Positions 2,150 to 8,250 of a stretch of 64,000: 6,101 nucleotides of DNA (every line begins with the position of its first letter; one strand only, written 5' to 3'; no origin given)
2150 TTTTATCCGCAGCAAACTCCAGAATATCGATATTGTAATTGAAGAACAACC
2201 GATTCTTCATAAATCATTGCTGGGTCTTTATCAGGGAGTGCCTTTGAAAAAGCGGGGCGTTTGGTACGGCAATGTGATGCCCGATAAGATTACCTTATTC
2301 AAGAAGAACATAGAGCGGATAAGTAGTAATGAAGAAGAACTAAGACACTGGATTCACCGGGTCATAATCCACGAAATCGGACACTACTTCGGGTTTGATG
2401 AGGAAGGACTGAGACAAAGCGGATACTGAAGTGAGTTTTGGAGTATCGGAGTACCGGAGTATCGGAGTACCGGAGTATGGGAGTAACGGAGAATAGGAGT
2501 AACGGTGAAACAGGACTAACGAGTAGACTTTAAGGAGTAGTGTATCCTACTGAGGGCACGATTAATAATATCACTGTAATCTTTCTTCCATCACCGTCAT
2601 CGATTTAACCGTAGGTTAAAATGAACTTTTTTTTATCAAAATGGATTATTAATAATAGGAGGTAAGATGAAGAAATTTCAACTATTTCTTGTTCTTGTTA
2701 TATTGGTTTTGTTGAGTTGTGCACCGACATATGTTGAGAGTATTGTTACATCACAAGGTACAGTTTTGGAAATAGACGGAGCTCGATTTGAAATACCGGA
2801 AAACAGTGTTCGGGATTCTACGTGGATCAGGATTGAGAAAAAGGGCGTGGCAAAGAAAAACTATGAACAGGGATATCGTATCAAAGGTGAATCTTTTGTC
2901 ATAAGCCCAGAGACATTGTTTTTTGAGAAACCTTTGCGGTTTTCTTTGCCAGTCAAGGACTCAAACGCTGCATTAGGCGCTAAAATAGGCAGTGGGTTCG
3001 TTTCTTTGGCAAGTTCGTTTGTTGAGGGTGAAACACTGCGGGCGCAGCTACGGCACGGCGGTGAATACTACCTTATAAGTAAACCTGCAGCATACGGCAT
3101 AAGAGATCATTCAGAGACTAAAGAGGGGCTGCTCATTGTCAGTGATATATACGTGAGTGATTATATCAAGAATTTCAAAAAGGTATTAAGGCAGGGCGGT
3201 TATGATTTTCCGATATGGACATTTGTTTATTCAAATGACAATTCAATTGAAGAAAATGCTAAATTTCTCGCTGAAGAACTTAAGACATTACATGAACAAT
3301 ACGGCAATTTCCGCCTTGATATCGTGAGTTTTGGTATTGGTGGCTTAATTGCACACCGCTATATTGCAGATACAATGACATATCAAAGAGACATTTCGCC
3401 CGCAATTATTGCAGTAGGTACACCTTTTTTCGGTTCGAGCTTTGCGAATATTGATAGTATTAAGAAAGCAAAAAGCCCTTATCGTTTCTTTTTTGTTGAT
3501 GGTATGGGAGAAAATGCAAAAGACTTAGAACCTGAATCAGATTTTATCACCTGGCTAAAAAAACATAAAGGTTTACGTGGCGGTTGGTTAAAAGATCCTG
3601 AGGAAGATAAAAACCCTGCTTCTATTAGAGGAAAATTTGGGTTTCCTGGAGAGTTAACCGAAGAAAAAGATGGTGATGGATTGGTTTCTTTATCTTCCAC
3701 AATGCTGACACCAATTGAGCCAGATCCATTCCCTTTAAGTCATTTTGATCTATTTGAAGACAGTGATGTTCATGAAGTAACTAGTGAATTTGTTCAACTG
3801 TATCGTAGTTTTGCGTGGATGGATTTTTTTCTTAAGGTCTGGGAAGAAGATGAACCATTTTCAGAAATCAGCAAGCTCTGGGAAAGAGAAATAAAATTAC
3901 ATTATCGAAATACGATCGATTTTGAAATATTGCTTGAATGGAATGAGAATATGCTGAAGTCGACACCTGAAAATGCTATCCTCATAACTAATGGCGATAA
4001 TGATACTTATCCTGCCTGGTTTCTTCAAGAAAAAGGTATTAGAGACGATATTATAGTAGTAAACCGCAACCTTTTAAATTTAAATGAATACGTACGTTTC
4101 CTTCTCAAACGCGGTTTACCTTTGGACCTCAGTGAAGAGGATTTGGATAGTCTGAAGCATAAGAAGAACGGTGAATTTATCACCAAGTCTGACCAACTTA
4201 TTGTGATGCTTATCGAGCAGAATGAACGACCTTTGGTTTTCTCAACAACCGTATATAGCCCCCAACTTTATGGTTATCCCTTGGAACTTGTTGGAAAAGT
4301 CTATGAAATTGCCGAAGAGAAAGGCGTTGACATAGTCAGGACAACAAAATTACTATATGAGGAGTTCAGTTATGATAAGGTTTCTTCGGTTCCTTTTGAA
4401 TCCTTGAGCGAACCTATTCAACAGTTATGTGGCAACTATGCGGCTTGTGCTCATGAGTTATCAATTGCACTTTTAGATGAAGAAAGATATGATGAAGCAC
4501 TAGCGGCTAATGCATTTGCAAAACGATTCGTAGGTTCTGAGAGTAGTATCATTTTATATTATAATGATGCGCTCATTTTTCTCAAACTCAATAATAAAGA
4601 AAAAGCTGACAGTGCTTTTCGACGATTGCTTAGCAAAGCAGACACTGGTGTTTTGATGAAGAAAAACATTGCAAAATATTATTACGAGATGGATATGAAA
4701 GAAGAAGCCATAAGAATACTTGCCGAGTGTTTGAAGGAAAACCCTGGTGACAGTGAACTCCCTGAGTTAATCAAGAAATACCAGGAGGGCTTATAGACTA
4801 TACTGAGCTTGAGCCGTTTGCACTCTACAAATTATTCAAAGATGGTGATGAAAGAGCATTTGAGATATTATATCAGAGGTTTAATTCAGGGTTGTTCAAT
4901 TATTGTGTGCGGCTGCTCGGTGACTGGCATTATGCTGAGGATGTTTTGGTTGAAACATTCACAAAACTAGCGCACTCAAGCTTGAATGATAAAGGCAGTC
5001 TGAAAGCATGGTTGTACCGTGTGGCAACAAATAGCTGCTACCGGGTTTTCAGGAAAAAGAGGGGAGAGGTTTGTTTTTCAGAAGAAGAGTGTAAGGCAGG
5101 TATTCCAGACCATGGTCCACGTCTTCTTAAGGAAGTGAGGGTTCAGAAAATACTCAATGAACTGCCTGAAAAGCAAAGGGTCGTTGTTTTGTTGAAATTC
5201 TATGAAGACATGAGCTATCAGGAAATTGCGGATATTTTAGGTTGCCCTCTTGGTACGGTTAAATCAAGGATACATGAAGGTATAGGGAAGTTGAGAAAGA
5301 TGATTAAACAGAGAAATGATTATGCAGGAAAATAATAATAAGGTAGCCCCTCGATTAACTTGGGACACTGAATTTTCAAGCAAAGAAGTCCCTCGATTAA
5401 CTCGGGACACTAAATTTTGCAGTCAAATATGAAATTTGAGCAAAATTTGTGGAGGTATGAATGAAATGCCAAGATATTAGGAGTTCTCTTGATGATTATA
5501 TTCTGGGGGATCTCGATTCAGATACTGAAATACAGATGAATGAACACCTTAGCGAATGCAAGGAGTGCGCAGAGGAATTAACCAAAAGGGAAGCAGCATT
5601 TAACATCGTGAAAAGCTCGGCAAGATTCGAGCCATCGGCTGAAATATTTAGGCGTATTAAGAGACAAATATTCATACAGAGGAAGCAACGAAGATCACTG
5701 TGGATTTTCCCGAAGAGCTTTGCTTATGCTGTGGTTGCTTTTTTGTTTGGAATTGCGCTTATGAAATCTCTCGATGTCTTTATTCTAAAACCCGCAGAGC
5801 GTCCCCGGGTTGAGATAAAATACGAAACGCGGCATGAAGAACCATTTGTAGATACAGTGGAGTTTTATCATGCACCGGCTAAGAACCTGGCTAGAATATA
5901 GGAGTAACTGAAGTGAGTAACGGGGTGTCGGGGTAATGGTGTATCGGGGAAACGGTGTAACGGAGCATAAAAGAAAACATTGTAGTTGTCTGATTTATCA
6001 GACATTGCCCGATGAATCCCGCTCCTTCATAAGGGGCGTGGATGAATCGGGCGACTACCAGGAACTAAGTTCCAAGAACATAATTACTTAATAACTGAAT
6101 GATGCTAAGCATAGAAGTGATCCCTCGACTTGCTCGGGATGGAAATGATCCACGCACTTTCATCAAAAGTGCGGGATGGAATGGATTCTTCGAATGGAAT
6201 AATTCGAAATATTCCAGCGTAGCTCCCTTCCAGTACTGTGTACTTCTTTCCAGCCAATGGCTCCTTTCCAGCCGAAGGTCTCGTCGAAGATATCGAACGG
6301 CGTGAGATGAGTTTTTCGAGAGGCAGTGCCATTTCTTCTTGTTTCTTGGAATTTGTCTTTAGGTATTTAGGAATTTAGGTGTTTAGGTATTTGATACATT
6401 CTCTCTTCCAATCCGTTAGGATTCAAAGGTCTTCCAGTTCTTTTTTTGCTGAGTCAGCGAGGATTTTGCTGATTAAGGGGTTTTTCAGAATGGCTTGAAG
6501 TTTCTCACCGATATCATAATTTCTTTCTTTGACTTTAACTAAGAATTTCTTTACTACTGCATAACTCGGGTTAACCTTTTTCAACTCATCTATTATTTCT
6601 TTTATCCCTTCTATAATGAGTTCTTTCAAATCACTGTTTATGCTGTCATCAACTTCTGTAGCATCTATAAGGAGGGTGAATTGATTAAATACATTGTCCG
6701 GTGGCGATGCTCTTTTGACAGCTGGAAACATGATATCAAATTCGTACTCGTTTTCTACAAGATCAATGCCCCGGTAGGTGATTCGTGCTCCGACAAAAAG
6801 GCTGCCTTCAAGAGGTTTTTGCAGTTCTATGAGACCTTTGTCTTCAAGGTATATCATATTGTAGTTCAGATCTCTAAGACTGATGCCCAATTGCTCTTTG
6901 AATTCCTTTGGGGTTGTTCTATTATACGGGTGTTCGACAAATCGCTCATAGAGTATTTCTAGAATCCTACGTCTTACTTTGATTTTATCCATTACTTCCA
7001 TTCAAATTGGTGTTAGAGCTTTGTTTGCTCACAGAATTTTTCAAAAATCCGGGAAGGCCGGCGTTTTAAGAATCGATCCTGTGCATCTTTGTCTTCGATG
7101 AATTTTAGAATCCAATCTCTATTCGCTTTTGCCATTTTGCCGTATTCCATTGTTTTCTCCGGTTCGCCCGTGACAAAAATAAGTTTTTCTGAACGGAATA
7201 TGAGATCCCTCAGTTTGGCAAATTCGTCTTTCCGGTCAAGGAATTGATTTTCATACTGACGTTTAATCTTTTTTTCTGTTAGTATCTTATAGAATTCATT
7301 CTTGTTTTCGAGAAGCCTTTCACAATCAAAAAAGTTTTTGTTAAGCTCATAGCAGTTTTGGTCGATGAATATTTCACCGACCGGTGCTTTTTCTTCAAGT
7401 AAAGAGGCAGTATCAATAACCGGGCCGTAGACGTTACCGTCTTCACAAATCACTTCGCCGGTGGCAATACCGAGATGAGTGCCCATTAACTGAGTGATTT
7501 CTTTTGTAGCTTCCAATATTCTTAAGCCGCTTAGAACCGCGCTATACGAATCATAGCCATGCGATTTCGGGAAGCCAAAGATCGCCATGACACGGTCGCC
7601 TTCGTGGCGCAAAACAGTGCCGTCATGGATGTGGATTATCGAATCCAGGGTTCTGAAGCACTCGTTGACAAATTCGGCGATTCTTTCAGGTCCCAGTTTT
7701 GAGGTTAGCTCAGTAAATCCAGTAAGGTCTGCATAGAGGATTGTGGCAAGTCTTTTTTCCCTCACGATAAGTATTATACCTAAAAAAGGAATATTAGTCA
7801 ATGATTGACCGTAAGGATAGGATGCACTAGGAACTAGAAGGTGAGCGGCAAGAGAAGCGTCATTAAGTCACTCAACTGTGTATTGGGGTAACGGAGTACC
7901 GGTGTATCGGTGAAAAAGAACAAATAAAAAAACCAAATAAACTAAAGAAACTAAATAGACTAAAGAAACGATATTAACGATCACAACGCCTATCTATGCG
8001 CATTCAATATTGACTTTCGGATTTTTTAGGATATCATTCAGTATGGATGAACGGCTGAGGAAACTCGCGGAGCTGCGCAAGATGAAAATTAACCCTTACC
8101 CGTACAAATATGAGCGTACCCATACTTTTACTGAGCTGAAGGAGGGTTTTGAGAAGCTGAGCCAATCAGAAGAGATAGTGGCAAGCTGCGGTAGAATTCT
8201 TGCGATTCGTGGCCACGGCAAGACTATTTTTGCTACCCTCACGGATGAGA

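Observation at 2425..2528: Degenerate 8-bp-periodic tandem arrays with a shared leader at gene 3' ends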

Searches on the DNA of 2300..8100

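Call 73: search_rna_families(source=window, start=2300, end=8100, threshold=evalue, max_evalue=1)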
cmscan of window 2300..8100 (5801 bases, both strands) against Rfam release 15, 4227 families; matches with E-value up to 1: 1.
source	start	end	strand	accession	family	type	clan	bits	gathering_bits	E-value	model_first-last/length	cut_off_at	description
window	7190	7332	-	RF01402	STnc150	Gene; sRNA;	-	21.3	60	0.22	1-267/267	no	STnc150 Hfq binding RNA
